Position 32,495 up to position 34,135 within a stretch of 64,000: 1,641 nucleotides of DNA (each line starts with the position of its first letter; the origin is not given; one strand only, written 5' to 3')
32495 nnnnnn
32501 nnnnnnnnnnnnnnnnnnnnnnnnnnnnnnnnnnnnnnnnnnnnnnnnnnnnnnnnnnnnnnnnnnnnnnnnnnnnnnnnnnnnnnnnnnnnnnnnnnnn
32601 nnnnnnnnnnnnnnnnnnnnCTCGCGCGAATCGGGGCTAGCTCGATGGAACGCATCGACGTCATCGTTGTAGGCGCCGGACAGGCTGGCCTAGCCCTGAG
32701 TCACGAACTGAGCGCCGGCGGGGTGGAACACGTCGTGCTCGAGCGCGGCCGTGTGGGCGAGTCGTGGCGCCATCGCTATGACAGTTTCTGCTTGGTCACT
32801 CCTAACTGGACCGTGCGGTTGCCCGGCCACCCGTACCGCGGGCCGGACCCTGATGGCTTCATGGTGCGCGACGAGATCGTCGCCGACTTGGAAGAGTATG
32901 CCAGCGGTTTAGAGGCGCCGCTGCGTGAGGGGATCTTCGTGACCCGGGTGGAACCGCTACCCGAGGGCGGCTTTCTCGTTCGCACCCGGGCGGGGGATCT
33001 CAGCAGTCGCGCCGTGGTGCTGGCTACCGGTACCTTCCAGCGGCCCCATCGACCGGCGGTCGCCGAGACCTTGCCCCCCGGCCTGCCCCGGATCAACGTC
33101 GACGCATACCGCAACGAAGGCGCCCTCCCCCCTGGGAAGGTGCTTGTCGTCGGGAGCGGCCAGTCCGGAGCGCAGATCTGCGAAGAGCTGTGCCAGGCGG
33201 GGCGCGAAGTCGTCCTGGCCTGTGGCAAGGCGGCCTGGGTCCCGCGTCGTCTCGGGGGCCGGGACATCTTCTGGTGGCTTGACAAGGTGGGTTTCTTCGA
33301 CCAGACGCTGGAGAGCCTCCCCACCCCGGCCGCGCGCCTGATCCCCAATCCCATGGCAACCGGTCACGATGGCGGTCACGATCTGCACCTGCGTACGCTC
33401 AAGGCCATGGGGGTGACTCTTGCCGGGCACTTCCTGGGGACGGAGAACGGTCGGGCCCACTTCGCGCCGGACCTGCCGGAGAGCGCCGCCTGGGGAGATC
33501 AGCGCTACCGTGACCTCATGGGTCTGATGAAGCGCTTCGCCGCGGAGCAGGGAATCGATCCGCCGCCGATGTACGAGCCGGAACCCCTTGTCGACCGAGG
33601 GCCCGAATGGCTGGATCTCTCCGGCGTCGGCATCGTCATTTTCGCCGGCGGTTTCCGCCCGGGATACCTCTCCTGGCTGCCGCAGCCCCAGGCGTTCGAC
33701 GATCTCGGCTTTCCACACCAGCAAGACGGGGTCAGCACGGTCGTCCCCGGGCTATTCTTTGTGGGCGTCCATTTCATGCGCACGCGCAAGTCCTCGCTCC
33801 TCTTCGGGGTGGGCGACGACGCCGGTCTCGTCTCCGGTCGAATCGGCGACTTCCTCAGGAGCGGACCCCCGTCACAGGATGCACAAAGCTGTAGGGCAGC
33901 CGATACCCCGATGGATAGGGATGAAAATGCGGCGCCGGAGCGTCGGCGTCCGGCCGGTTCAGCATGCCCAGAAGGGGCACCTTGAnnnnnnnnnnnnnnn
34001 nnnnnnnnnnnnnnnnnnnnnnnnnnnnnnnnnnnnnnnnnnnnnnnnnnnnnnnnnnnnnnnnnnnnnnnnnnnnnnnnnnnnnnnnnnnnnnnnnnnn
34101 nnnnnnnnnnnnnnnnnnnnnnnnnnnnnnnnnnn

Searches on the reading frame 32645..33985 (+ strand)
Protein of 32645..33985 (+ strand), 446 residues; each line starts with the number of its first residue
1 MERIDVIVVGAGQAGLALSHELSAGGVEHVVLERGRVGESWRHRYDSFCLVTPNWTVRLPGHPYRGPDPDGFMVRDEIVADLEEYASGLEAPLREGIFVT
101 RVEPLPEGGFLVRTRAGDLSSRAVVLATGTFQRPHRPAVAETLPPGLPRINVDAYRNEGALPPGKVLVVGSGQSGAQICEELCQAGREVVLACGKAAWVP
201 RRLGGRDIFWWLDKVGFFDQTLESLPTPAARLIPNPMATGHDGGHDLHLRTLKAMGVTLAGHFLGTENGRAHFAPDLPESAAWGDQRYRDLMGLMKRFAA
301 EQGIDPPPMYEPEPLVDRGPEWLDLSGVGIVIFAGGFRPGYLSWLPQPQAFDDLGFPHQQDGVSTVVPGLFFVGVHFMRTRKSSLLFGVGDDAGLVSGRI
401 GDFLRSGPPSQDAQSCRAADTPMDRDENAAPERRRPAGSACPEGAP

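Call 8: search_protein_families(library=ncbifam, proteins=[window:32645-33985:+], max_evalue=0.001)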
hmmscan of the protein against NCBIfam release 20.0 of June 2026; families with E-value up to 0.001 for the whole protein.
window:32645-33985:+ (446 aa): 16 families
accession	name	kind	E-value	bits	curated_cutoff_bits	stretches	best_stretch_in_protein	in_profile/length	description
TIGR04046.1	MSMEG_0569_nitr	hypoth_equivalog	2.8e-103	346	498.35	1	5-398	2-398/400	MSMEG_0569 family flavin-dependent oxidoreductase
NF040505.1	ArsO_flavin_mono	equivalog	5e-32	111.7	425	1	4-209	1-206/346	ArsO family NAD(P)H-dependent flavin-containing monooxygenase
TIGR04018.1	Bthiol_YpdA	hypoth_equivalog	2.3e-11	43.1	339.9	1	5-195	1-184/316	YpdA family putative bacillithiol disulfide reductase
NF004780.0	PRK06126.1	subfamily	2.4e-06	26.1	445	1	3-42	8-46/552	hypothetical protein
NF006593.0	PRK09126.1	equivalog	1.7e-05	23.9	420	1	2-35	3-36/393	5-demethoxyubiquinol-8 5-hydroxylase UbiM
NF004992.0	PRK06370.1-4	equivalog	1.7e-05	23.4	629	1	2-38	3-39/459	FAD-containing oxidoreductase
NF008425.0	PRK11259.1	equivalog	1.9e-05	23.8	257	0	2-35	3-36/377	N-methyl-L-tryptophan oxidase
NF004990.0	PRK06370.1-1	equivalog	4.1e-05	22.4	842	1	2-39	3-40/459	FAD-containing oxidoreductase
NF006091.0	PRK08243.1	subfamily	4.9e-05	22.3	351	1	3-35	2-34/393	4-hydroxybenzoate 3-monooxygenase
TIGR02032.1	GG-red-SF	subfamily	6.3e-05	22.8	158.8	0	5-38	2-35/297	geranylgeranyl reductase family protein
TIGR01790.1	carotene-cycl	subfamily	0.00015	21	209.5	0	5-48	1-43/387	lycopene cyclase family protein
NF009472.0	PRK12834.1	equivalog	0.00037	19.1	476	0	3-34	4-35/550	FAD-binding dehydrogenase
TIGR04542.1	GMC_mycofac_2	equivalog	0.00055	19.1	400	0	5-40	1-39/425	mycofactocin system GMC family oxidoreductase MftG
NF004832.0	PRK06184.1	subfamily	0.00064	18.6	476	0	2-34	5-37/506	hypothetical protein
NF002480.1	PRK01747.1-1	equivalog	0.00083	17.9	540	0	160-196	245-281/645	bifunctional tRNA (5-methylaminomethyl-2-thiouridine)(34)-methyltransferase MnmC2/FAD-dependent 5-carboxymethylaminomethyl-2-thiouridine(34)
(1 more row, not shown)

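Call 59: search_protein_families(library=pfam, proteins=[window:32645-33985:+], max_evalue=0.001)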
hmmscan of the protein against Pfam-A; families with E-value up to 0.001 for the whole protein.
window:32645-33985:+ (446 aa): 9 families
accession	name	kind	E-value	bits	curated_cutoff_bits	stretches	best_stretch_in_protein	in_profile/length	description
PF13738.12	Pyr_redox_3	-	2.5e-23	83.2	30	1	7-198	1-199/305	Pyridine nucleotide-disulphide oxidoreductase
PF07992.20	Pyr_redox_2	-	5.9e-09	36.2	26.1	1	5-191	2-170/291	Pyridine nucleotide-disulphide oxidoreductase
PF13434.12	Lys_Orn_oxgnase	-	4.9e-08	32.9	21.3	1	86-189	105-214/339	L-lysine 6-monooxygenase/L-ornithine 5-monooxygenase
PF01494.25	FAD_binding_3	-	5.8e-07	29.5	22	1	4-35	2-33/349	FAD binding domain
PF13450.12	NAD_binding_8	-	1.2e-05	25.9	21.9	0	8-38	1-32/68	NAD(P)-binding Rossmann-like domain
PF01266.30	DAO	-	4.7e-05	23.5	27.9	0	5-40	1-39/353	FAD dependent oxidoreductase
PF03486.20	HI0933_like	-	0.00039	20.4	50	0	5-35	2-32/244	HI0933-like protein Rossmann domain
PF00743.25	FMO-like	-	0.0004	19.4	22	0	123-204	141-224/532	Flavin-binding monooxygenase-like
PF13454.12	NAD_binding_9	-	0.00088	19.7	21.8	0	98-130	122-154/155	FAD-NAD(P)-binding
